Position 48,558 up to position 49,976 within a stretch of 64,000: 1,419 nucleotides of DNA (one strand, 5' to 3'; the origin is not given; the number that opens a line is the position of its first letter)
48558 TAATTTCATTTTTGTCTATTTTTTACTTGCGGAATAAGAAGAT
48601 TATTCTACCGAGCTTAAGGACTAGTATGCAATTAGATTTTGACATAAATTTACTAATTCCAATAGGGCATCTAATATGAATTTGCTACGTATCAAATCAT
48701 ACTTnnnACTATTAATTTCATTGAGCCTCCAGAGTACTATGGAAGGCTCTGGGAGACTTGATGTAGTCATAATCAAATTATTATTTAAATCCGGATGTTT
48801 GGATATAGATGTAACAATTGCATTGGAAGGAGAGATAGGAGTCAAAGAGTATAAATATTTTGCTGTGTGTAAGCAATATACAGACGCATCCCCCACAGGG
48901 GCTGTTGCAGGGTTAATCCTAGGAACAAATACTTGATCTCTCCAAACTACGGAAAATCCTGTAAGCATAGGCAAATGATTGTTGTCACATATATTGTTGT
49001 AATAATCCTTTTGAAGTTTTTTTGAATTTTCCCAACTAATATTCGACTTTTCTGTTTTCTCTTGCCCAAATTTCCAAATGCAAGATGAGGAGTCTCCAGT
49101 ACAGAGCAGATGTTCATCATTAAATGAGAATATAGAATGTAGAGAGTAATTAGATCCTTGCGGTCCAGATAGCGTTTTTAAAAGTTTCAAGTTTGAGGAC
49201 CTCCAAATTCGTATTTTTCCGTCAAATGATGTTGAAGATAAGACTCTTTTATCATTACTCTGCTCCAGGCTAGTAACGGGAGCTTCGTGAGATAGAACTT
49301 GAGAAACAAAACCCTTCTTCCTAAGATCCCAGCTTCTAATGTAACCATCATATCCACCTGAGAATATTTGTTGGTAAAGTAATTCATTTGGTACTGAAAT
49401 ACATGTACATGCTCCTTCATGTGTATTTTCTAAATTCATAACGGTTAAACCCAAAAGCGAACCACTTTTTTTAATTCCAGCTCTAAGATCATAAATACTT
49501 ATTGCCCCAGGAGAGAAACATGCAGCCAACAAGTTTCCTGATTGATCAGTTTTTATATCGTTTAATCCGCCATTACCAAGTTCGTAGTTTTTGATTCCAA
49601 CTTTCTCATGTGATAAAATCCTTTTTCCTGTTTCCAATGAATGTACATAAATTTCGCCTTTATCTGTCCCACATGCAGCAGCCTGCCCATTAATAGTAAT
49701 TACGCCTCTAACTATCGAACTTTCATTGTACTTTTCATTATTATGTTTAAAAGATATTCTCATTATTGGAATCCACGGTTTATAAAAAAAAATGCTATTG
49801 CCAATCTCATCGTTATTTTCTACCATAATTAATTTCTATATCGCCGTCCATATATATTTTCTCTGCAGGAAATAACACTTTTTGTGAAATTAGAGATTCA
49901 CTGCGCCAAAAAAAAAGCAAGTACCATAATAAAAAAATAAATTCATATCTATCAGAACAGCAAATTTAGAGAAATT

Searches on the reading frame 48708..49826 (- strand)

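Call 20: search_protein_families(library=pfam, proteins=[window:48708-49826:-], max_evalue=0.00001)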
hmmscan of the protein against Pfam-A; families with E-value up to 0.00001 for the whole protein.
window:48708-49826:- (373 aa): 18 families
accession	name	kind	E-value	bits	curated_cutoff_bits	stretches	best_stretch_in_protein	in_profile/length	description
PF00400.38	WD40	-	1.1e-14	54.6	27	0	178-208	7-38/39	WD domain, G-beta repeat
PF25173.1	Beta-prop_WDR3_1st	-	5.7e-14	52.7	154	1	58-248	10-177/184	WDR3 first beta-propeller domain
PF24807.1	WD40_CDC20-Fz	-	1.2e-13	51.5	200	1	91-247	57-199/292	CDC20/Fizzy WD40 domain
PF25174.1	Beta-prop_THOC3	-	5.1e-13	49.1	305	1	40-225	93-257/272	THOC3 beta-propeller domain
PF24796.1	WDR55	-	6.6e-13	48.8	200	1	51-255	23-208/296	WDR55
PF23414.1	Beta-prop_EML_2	-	8.6e-13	48.7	90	1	152-256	11-111/266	Echinoderm microtubule-associated protein second beta-propeller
PF25171.1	Beta-prop_WDR36-Utp21_1st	-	2.9e-12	47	80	0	128-208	184-263/266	WDR36/Utp21 first beta-propeller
PF24814.1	WD40_Prp19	-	4.9e-12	45.9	320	1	135-251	4-118/281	Prp19 WD40 domain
PF24817.1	WD40_WDHD1_1st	-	3.2e-10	40.1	109.9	1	152-228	99-175/291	WDHD1 first WD40 domain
PF25175.1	Beta-prop_WDR5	-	4.4e-10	39.7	250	1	151-269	106-224/296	WDR5 beta-propeller domain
PF24782.2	WD40_MABP1-WDR62_2nd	-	3.1e-09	36.7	290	0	152-277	101-230/341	MABP1/WDR62 second WD40 domain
PF25172.1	Beta-prop_WDR3_2nd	-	1.8e-08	34.4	140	1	136-212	216-290/293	WDR3 second beta-propeller domain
PF25168.1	Beta-prop_WDR36-Utp21_2nd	-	1e-07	32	84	0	91-174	118-192/335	WDR36/Utp21 second beta-propeller domain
PF23775.1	Beta-prop_RIG_2nd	-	2.2e-07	31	80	0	41-185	123-261/278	RIG second beta-propeller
PF23409.1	Beta-prop_EML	-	6.8e-07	29.5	88.2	1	152-251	168-265/267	Echinoderm microtubule-associated protein first beta-propeller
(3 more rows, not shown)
